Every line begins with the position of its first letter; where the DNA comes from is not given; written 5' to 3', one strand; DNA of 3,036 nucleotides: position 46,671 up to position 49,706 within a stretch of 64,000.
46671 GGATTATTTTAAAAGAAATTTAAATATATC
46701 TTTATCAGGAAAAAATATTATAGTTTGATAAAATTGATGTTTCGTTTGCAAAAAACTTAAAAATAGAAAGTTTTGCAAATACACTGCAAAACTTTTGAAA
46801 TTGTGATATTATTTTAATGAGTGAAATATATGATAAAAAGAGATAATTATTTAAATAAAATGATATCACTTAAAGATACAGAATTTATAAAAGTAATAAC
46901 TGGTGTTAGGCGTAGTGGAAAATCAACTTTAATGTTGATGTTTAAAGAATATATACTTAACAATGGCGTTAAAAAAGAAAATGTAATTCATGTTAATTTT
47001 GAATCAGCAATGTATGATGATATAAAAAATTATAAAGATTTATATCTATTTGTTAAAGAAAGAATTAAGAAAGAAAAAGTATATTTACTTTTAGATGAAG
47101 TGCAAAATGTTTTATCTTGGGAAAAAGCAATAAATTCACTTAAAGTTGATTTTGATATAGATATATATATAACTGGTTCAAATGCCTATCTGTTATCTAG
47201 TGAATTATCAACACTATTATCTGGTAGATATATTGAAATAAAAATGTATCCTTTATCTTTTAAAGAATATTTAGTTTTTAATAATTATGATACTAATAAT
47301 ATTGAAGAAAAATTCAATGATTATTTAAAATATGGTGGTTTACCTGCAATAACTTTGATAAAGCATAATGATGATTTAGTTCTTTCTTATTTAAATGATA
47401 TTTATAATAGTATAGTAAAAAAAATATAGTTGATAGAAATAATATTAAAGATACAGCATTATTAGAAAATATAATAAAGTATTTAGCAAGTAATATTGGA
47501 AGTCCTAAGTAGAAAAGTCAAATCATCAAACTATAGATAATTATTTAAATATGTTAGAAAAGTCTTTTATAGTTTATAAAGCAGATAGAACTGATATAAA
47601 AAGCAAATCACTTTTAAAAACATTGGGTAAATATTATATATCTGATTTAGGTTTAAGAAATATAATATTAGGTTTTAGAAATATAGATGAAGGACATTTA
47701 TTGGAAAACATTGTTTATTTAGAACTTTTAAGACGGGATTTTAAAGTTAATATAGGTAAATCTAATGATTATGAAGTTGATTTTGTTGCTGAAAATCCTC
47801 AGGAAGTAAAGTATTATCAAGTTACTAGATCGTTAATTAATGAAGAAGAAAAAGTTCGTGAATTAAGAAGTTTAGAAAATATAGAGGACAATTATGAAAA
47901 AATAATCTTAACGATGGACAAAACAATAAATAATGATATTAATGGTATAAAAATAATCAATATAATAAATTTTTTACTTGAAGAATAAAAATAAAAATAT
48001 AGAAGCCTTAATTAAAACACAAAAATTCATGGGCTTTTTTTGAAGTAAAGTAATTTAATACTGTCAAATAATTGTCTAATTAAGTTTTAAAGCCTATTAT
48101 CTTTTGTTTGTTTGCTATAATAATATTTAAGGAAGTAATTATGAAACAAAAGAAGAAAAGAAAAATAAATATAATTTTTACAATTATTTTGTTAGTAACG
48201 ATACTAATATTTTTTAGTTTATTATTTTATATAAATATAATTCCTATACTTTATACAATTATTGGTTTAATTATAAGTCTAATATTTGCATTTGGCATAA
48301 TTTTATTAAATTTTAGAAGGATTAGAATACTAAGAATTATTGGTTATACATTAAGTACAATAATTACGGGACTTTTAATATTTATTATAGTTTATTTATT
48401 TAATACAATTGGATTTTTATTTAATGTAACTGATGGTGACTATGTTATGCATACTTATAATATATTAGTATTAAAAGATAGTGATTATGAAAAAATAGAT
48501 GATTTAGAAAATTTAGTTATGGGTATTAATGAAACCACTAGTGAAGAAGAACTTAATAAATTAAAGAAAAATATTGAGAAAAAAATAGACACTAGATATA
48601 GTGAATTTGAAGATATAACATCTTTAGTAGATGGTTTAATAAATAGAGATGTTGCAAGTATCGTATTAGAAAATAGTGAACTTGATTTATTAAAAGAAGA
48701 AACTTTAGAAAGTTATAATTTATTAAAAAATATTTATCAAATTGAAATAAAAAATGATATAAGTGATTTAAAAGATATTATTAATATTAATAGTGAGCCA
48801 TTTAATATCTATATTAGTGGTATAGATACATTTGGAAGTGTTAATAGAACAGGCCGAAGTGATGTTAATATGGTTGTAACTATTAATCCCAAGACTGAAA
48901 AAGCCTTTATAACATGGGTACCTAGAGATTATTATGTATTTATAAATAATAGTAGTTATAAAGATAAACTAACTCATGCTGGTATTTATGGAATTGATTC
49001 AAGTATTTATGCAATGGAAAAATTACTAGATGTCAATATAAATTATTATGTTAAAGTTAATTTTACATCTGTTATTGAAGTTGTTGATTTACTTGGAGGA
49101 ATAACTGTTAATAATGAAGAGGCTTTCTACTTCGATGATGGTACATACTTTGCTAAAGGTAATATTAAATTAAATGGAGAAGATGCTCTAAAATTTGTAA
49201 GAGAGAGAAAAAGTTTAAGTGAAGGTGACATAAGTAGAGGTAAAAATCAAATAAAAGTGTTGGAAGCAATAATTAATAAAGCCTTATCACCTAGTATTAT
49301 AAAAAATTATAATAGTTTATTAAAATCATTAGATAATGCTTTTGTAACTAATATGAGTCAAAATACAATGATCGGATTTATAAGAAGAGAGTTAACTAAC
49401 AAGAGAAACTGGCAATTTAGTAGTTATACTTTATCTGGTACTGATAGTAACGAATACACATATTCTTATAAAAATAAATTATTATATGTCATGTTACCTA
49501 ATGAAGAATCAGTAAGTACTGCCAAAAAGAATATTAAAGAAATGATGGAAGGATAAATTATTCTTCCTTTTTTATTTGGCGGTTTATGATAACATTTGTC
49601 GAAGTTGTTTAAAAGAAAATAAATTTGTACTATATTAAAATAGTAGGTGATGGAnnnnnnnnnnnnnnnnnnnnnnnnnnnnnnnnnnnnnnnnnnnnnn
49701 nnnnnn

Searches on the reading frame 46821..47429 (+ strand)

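Call 3: search_protein_families(library=pfam, proteins=[window:46821-47429:+], max_evalue=0.01)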
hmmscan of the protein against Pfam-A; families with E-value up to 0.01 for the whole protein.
window:46821-47429:+ (202 aa): 3 families
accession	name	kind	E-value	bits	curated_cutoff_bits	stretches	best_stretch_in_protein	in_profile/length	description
PF13173.12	AAA_14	-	1.4e-34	119.3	27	1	23-151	4-129/129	AAA domain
PF01637.24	ATPase_2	-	0.0005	20.4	33.2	0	12-45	12-44/225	ATPase domain predominantly from Archaea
PF13401.12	AAA_22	-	0.0043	17.8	27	0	24-97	8-78/130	AAA domain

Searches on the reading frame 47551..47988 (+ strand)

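Call 3: search_protein_families(library=pfam, proteins=[window:47551-47988:+], max_evalue=0.01)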
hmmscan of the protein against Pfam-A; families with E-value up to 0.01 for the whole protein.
window:47551-47988:+ (145 aa): 1 family
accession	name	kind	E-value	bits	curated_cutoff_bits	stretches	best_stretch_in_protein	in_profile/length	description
PF13635.12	DUF4143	-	1.4e-08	35.1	28.1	1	2-87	54-153/160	Domain of unknown function (DUF4143)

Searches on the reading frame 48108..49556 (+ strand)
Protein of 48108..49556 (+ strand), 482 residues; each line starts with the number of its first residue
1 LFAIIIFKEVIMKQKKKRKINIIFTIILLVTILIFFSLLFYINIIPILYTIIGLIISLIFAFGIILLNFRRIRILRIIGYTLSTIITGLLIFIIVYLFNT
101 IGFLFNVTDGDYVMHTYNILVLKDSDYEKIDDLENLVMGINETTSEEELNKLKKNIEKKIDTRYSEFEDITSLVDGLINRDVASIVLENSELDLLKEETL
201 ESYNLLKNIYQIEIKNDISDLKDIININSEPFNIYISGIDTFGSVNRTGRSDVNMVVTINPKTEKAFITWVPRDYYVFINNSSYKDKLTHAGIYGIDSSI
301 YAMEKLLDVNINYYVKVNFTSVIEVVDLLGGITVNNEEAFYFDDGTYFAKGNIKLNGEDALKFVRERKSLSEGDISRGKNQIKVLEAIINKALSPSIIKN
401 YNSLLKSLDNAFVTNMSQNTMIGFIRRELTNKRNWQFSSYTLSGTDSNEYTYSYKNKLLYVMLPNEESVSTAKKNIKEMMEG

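Call 3: search_protein_families(library=pfam, proteins=[window:48108-49556:+], max_evalue=0.01)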
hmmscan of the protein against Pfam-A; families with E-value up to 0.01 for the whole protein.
window:48108-49556:+ (482 aa): 1 family
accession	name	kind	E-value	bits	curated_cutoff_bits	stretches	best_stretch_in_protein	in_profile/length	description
PF03816.19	LytR_cpsA_psr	-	9.6e-38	130.1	24.6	1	250-393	1-149/150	LytR_cpsA_psr family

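Call 4: search_protein_families(library=ncbifam, proteins=[window:48108-49556:+], max_evalue=0.01)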
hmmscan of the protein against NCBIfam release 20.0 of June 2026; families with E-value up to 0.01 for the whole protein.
window:48108-49556:+ (482 aa): 4 families
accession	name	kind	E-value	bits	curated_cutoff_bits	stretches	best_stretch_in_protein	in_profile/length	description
NF051849.1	LCP_trans_Cps2A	equivalog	1.3e-101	341.2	650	1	13-482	5-477/477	LCP family glycopolymer transferase CpsA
NF006897.1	PRK09379.1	equivalog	4.1e-48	164.1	441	1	214-428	41-254/298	polyisoprenyl-teichoic acid--peptidoglycan teichoic acid transferase TagU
TIGR00350.1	lytR_cpsA_psr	domain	2.8e-30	105.6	62.3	1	249-393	1-151/152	LCP family glycopolymer transferase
NF047591.1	ligase_LytR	equivalog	9.1e-29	100.8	450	1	223-448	50-290/336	glycopolymer--peptidoglycan transferase LytR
